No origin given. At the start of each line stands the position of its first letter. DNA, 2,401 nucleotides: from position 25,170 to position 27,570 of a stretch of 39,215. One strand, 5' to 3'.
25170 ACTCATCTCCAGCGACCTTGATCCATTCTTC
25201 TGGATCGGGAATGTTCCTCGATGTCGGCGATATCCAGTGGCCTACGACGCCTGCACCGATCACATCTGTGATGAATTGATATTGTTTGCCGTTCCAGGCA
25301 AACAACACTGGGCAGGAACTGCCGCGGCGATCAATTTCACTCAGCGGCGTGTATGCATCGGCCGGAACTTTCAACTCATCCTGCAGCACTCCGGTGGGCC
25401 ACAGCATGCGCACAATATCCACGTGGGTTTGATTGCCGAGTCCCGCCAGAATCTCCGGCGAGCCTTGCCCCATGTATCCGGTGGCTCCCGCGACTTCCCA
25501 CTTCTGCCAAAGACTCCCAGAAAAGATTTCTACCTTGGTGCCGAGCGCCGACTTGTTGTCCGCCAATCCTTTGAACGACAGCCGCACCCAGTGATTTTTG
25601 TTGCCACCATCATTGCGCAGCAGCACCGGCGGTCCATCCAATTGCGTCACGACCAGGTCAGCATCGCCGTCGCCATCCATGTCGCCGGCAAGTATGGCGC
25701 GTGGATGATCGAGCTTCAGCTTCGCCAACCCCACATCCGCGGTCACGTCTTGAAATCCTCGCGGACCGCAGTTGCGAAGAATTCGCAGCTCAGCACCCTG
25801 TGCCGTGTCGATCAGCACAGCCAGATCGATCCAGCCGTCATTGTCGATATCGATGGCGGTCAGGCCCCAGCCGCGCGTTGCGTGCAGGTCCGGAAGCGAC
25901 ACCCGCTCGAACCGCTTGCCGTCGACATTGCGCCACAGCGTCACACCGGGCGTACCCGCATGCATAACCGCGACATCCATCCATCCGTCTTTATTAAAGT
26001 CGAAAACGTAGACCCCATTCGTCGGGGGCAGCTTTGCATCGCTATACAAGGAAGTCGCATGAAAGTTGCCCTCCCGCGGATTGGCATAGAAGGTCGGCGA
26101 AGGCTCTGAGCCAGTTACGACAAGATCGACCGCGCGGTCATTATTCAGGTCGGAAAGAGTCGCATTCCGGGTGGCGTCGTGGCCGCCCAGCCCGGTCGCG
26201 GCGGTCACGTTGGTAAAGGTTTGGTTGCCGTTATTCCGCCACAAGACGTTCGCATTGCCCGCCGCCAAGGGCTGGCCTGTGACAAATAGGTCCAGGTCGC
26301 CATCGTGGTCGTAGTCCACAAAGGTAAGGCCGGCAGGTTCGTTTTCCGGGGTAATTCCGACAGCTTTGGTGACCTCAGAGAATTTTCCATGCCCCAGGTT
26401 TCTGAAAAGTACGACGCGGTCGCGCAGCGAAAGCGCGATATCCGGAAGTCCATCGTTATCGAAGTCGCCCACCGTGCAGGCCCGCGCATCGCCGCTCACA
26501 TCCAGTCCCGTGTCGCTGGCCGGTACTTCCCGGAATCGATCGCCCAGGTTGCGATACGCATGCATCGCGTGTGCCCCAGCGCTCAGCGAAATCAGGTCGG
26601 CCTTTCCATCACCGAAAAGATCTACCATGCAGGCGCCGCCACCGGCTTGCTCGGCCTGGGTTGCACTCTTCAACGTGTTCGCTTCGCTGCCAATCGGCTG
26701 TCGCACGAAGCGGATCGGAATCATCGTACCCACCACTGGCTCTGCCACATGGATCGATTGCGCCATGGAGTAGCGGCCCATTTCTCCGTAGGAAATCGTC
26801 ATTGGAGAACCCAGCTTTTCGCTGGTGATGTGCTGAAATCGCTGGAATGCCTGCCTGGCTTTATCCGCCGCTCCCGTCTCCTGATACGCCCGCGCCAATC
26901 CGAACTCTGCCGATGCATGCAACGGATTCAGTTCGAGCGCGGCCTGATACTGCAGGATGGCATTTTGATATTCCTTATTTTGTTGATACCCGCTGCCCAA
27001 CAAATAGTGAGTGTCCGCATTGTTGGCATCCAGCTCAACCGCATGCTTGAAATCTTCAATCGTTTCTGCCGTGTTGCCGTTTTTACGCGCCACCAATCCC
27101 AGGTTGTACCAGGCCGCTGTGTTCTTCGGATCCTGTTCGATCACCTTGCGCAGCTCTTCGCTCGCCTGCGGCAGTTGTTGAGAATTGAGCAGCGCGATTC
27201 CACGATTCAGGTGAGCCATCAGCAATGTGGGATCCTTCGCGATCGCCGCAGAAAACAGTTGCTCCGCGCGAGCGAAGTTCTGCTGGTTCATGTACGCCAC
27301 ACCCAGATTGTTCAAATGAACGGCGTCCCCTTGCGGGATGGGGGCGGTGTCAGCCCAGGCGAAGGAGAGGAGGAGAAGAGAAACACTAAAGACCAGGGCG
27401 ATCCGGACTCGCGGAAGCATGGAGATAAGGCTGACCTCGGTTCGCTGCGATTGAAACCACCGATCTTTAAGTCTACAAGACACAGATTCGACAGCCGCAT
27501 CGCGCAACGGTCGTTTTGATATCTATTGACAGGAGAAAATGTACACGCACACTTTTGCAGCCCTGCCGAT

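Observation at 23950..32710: Divergent four-gene cluster built only from TPR and CRTAC1 (FG-GAP/VCBS + UnbV) modules, with a Rosetta-stone fusion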

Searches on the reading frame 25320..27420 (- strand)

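Call 61: find_homologous_proteins(query=window:25320-27420:-, max_evalue=1e-10)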
Query window:25320-27420:- (700 aa): 7545 proteins with E <= 1e-10 among 8000 candidates; the best 120 are listed.
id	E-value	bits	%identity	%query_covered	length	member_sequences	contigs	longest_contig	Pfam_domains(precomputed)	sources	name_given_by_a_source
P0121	0.0e+0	1599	100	100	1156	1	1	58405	PF01839.30,PF13431.13,PF23914.2,PF13414.13,PF13428.13,PF07593.19,PF14559.13,PF24575.2,PF13371.13,PF13517.13,PF00515.35,PF13424.13,PF13432.13,PF13181.13,PF07719.24,PF13174.13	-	-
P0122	0.0e+0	1346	84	100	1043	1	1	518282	PF01839.30,PF13431.13,PF23914.2,PF13414.13,PF13176.13,PF13428.13,PF07593.19,PF14559.13,PF24575.2,PF13371.13,PF13517.13,PF00515.35,PF12895.14,PF13424.13,PF13432.13,PF13181.13,PF07719.24,PF13174.13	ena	-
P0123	0.0e+0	1342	84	100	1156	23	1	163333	PF01839.30,PF13431.13,PF23914.2,PF13414.13,PF13176.13,PF13428.13,PF07593.19,PF13374.13,PF14559.13,PF24575.2,PF13371.13,PF13517.13,PF00515.35,PF12895.14,PF13424.13,PF13432.13,PF13181.13,PF07719.24,PF13174.13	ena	-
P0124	0.0e+0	1338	84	100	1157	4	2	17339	PF01839.30,PF13431.13,PF23914.2,PF13414.13,PF13176.13,PF13428.13,PF07593.19,PF14559.13,PF24575.2,PF13371.13,PF13517.13,PF00515.35,PF12895.14,PF13424.13,PF13432.13,PF13181.13,PF07719.24,PF13174.13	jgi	jgi:Tfp pilus assembly protein PilF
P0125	0.0e+0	1331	82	100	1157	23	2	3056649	PF01839.30,PF13431.13,PF23914.2,PF13414.13,PF13176.13,PF13428.13,PF07593.19,PF14559.13,PF24575.2,PF13371.13,PF13517.13,PF00515.35,PF13424.13,PF13432.13,PF13181.13,PF07719.24,PF13174.13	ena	-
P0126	0.0e+0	1323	83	100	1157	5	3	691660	PF01839.30,PF13431.13,PF23914.2,PF13414.13,PF13176.13,PF13428.13,PF07593.19,PF13374.13,PF14559.13,PF24575.2,PF13371.13,PF13517.13,PF00515.35,PF12895.14,PF13424.13,PF13432.13,PF13181.13,PF07719.24,PF13174.13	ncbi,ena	-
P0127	0.0e+0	1322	82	100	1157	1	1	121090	PF01839.30,PF13431.13,PF23914.2,PF13414.13,PF13176.13,PF13428.13,PF07593.19,PF14559.13,PF24575.2,PF13371.13,PF13517.13,PF00515.35,PF13424.13,PF13432.13,PF13181.13,PF07719.24,PF13174.13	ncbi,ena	-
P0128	0.0e+0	1311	82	100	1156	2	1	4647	PF01839.30,PF13431.13,PF23914.2,PF13414.13,PF13176.13,PF13428.13,PF07593.19,PF14559.13,PF24575.2,PF13371.13,PF13517.13,PF00515.35,PF13424.13,PF13432.13,PF13181.13,PF07719.24,PF13174.13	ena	-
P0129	0.0e+0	1302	81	100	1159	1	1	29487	PF01839.30,PF13431.13,PF23914.2,PF13414.13,PF13176.13,PF13428.13,PF07593.19,PF14559.13,PF24575.2,PF13371.13,PF13517.13,PF00515.35,PF13424.13,PF13432.13,PF13181.13,PF07719.24,PF13174.13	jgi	jgi:tetratricopeptide (TPR) repeat protein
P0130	0.0e+0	1302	81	100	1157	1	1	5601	PF01839.30,PF13431.13,PF23914.2,PF13414.13,PF13176.13,PF13428.13,PF07593.19,PF14559.13,PF24575.2,PF13371.13,PF13517.13,PF00515.35,PF12895.14,PF13424.13,PF13432.13,PF13181.13,PF07719.24,PF13174.13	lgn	-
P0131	0.0e+0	1300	81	100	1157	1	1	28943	PF01839.30,PF13431.13,PF23914.2,PF13414.13,PF13176.13,PF13428.13,PF07593.19,PF14559.13,PF24575.2,PF13371.13,PF13517.13,PF00515.35,PF12895.14,PF13424.13,PF13432.13,PF13181.13,PF07719.24,PF13174.13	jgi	jgi:tetratricopeptide (TPR) repeat protein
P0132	0.0e+0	1294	81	100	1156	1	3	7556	PF01839.30,PF13431.13,PF23914.2,PF13414.13,PF13176.13,PF13428.13,PF07593.19,PF14559.13,PF24575.2,PF13371.13,PF13517.13,PF00515.35,PF13424.13,PF13432.13,PF13181.13,PF07719.24,PF13174.13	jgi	-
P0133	0.0e+0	1290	81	100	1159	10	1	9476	PF01839.30,PF13431.13,PF23914.2,PF13414.13,PF13176.13,PF13428.13,PF07593.19,PF14559.13,PF24575.2,PF13371.13,PF13517.13,PF00515.35,PF13424.13,PF13432.13,PF13181.13,PF07719.24,PF13174.13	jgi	jgi:tetratricopeptide (TPR) repeat protein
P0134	0.0e+0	1268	80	99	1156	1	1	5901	PF01839.30,PF13431.13,PF23914.2,PF13414.13,PF13176.13,PF13428.13,PF07593.19,PF14559.13,PF24575.2,PF13371.13,PF13517.13,PF00515.35,PF13424.13,PF13432.13,PF13181.13,PF07719.24,PF13174.13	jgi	jgi:tetratricopeptide (TPR) repeat protein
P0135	0.0e+0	1262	80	100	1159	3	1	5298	PF01839.30,PF13431.13,PF23914.2,PF13414.13,PF13176.13,PF13428.13,PF07593.19,PF14559.13,PF24575.2,PF13371.13,PF13517.13,PF00515.35,PF12895.14,PF13424.13,PF13432.13,PF13181.13,PF07719.24,PF13174.13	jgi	jgi:Tfp pilus assembly protein PilF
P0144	0.0e+0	1028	66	96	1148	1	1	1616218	PF01839.30,PF13431.13,PF23914.2,PF13414.13,PF16918.12,PF13176.13,PF13428.13,PF07593.19,PF14559.13,PF24575.2,PF13371.13,PF13517.13,PF00515.35,PF13424.13,PF13432.13,PF13181.13,PF07719.24,PF13174.13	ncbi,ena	-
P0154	7.2e-279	945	60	99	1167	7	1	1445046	PF01839.30,PF13431.13,PF23914.2,PF13414.13,PF16918.12,PF13176.13,PF13428.13,PF07593.19,PF14559.13,PF24575.2,PF13371.13,PF13517.13,PF00515.35,PF12895.14,PF13424.13,PF13432.13,PF13181.13,PF07719.24,PF13174.13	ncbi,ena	-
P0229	7.3e-249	846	57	97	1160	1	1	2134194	PF01839.30,PF13431.13,PF23914.2,PF13414.13,PF13176.13,PF13428.13,PF07593.19,PF13374.13,PF07721.21,PF14559.13,PF24575.2,PF13371.13,PF13517.13,PF00515.35,PF12895.14,PF13424.13,PF13432.13,PF13181.13,PF07719.24,PF13174.13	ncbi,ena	-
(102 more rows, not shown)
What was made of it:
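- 23950..27420 (-): Long-form protein (1,156 aa): signal peptide, TPR, conserved linker, FG-GAP propeller, UnbV and a C-terminal domain. Identical 1,156-aa product P0121 (call 61). Family members keep a length of 1,130-1,220 aa down to 54% identity (call 61).
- Checked: The likely ATG start at 27420 gives 1,156 aa. The protein collection holds this exact 1,156-aa product (P0121, call 61).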

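Call 66: find_encoding_contigs(protein=P0144, flank=8000, max_places=1)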
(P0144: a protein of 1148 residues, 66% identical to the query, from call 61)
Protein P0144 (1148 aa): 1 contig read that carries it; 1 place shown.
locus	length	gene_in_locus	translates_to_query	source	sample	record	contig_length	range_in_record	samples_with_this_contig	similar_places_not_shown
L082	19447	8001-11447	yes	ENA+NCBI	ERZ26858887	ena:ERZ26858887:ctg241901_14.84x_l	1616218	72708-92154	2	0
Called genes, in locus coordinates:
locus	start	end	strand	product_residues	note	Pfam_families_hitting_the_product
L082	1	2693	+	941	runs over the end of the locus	PF22113:Mtrc-MtrF_II-IV_dom (faint), PF13435:Cytochrome_C554 (weak), PF07719:TPR_2 (faint), PF00515:TPR_1 (faint), PF13181:TPR_8 (faint), PF23914:TPR_CcmH_CycH, PF13424:TPR_12 (weak), PF14559:TPR_19, +6 more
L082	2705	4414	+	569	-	PF13517:FG-GAP_3, PF01839:FG-GAP (weak), PF13517:FG-GAP_3, PF07593:UnbV_ASPIC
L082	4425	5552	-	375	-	PF00155:Aminotran_1_2 (weak), PF01041:DegT_DnrJ_EryC1, PF01053:Cys_Met_Meta_PP (weak), PF01212:Beta_elim_lyase (weak)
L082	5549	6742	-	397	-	PF02350:Epimerase_2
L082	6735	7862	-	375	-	PF01370:Epimerase, PF02719:Polysacc_synt_2, PF04321:RmlD_sub_bind, PF16363:GDP_Man_Dehyd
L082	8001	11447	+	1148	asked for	PF23914:TPR_CcmH_CycH (weak), PF13432:TPR_16, PF00515:TPR_1 (weak), PF07719:TPR_2 (weak), PF13371:TPR_9 (weak), PF13414:TPR_11, PF13517:FG-GAP_3, PF07593:UnbV_ASPIC, +12 more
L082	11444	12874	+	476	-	PF01425:Amidase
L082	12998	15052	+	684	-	PF02838:Glyco_hydro_20b, PF14845:Glycohydro_20b2, PF00728:Glyco_hydro_20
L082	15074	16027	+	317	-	PF13354:Beta-lactamase2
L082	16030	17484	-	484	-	PF00324:AA_permease, PF13520:AA_permease_2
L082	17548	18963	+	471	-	PF04389:Peptidase_M28 (faint), PF01546:Peptidase_M20, PF07687:M20_dimer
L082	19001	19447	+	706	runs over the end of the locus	PF26549:Tricorn_N (faint), PF26550:Tricorn_2nd (faint), PF07676:PD40 (weak), PF00930:DPPIV_N, PF20434:BD-FAE, PF00561:Abhydrolase_1 (faint), PF00326:Peptidase_S9, PF01738:DLH (weak)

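Call 67: find_encoding_contigs(protein=P0154, flank=8000, max_places=1)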
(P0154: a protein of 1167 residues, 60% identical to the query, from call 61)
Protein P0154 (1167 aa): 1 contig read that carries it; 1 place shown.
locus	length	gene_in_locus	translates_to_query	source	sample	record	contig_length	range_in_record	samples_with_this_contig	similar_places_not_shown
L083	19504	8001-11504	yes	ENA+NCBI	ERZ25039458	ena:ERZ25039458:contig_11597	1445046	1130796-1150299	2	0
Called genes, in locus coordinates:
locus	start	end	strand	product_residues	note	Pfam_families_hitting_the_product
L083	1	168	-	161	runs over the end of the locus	-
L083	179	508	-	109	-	-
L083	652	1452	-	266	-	PF13620:CarboxypepD_reg (weak)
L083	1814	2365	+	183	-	PF00578:AhpC-TSA, PF08534:Redoxin (weak)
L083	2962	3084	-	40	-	PF11453:DUF2950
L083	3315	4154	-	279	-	PF06119:NIDO, PF07589:PEP_exosort_dom (weak)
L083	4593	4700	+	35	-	-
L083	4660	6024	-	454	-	PF07690:MFS_1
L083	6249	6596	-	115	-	PF00837:T4_deiodinase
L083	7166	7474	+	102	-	-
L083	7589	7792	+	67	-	-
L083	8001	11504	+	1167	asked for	PF16918:PknG_TPR, PF23914:TPR_CcmH_CycH (weak), PF13432:TPR_16, PF00515:TPR_1, PF07719:TPR_2, PF13432:TPR_16, PF13517:FG-GAP_3, PF07593:UnbV_ASPIC, +13 more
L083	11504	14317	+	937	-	PF22113:Mtrc-MtrF_II-IV_dom (faint), PF13435:Cytochrome_C554 (weak), PF07719:TPR_2 (faint), PF13181:TPR_8 (faint), PF14559:TPR_19 (weak), PF13424:TPR_12 (weak), PF13432:TPR_16 (weak), PF23914:TPR_CcmH_CycH, +5 more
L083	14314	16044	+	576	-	PF01839:FG-GAP (faint), PF13517:FG-GAP_3, PF07593:UnbV_ASPIC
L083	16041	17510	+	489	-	PF01425:Amidase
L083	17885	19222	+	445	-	PF12729:4HB_MCP_1 (weak), PF07730:HisKA_3, PF02518:HATPase_c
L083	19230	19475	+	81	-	PF00072:Response_reg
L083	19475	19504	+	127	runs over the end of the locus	PF00196:GerE, PF08281:Sigma70_r4_2 (weak)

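Call 68: find_encoding_contigs(protein=P0229, flank=8000, max_places=1)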
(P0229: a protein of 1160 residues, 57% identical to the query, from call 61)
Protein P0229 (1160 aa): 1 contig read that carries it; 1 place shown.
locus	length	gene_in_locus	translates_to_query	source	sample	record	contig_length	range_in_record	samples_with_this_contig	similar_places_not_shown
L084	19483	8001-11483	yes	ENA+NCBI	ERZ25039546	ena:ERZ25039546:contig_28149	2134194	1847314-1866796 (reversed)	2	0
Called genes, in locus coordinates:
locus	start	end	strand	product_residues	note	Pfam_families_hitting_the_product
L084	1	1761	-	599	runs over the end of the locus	PF05227:CHASE3, PF00989:PAS, PF08448:PAS_4, PF12860:PAS_7 (weak), PF13188:PAS_8 (weak), PF13426:PAS_9, PF00512:HisKA, PF02518:HATPase_c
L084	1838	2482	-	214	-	PF01794:Ferric_reduct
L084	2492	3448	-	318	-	PF00174:Oxidored_molyb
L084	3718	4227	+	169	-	-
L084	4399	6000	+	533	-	PF00989:PAS (weak), PF13188:PAS_8 (faint), PF08447:PAS_3 (weak), PF13426:PAS_9, PF00512:HisKA (weak), PF02518:HATPase_c, PF00072:Response_reg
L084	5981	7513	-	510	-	PF12704:MacB_PCD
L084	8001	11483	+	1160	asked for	PF23914:TPR_CcmH_CycH (weak), PF13371:TPR_9 (weak), PF13432:TPR_16, PF00515:TPR_1, PF13424:TPR_12, PF00515:TPR_1, PF13517:FG-GAP_3, PF07593:UnbV_ASPIC, +15 more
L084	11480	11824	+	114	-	-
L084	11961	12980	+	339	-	PF13435:Cytochrome_C554 (weak), PF22113:Mtrc-MtrF_II-IV_dom (weak)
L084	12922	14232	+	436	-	PF13432:TPR_16, PF14559:TPR_19, PF13424:TPR_12 (weak), PF23914:TPR_CcmH_CycH, PF13424:TPR_12 (weak), PF14559:TPR_19, PF13414:TPR_11 (weak), PF13432:TPR_16 (weak), +15 more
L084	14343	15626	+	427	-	PF21955:CarG-like (faint), PF13517:FG-GAP_3, PF01839:FG-GAP (weak), PF13517:FG-GAP_3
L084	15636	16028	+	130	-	PF07593:UnbV_ASPIC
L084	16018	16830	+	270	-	PF01425:Amidase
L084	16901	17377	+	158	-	-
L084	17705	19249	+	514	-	PF01839:FG-GAP (faint), PF13517:FG-GAP_3, PF07593:UnbV_ASPIC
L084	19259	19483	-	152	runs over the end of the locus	PF07593:UnbV_ASPIC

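Call 73: search_protein_families(library=pfam, proteins=[L083:11504-14317:+], max_evalue=0.0001)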
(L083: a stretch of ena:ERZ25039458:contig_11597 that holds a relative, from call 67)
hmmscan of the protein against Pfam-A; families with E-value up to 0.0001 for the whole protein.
L083:11504-14317:+ (937 aa): 14 families
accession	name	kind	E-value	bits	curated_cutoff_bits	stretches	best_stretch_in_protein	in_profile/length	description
PF14559.12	TPR_19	-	7.9e-20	71.4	25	3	760-822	1-63/68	Tetratricopeptide repeat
PF07719.23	TPR_2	-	1e-15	56.9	27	0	750-782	1-33/34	Tetratricopeptide repeat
PF13414.12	TPR_11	-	1.7e-14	53.7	26.8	0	825-858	1-34/42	TPR repeat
PF13428.12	TPR_14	-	3.7e-13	49.2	23.5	0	750-792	1-43/44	Tetratricopeptide repeat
PF13432.12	TPR_16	-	1.4e-12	48.3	32.7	1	755-817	2-64/65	Tetratricopeptide repeat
PF00515.34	TPR_1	-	2.3e-12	46.6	27.8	0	822-851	5-34/34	Tetratricopeptide repeat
PF13181.12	TPR_8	-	5e-11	42.3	25.7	0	752-782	3-33/34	Tetratricopeptide repeat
PF23914.1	TPR_CcmH_CycH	-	6.1e-11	42.9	42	1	745-851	45-154/158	Cytochrome c-type biogenesis protein H TPR domain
PF13424.12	TPR_12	-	7.1e-10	39.4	30.1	1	753-812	6-73/77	Tetratricopeptide repeat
PF13431.12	TPR_17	-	1.6e-08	34.6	24.4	0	741-770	4-33/34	Tetratricopeptide repeat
PF13435.11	Cytochrome_C554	-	6.9e-08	33.8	20.8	1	195-279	1-84/84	Cytochrome c554 and c-prime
PF13371.12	TPR_9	-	7.9e-08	32.6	35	0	757-821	2-66/73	Tetratricopeptide repeat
PF22113.1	Mtrc-MtrF_II-IV_dom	-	9.4e-07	29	30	0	188-285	76-170/176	Outer membrane cytochrome MtrC/MtrF-like, domains II/IV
PF13176.12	TPR_7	-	7.5e-05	23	27.9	0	753-783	2-32/36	Tetratricopeptide repeat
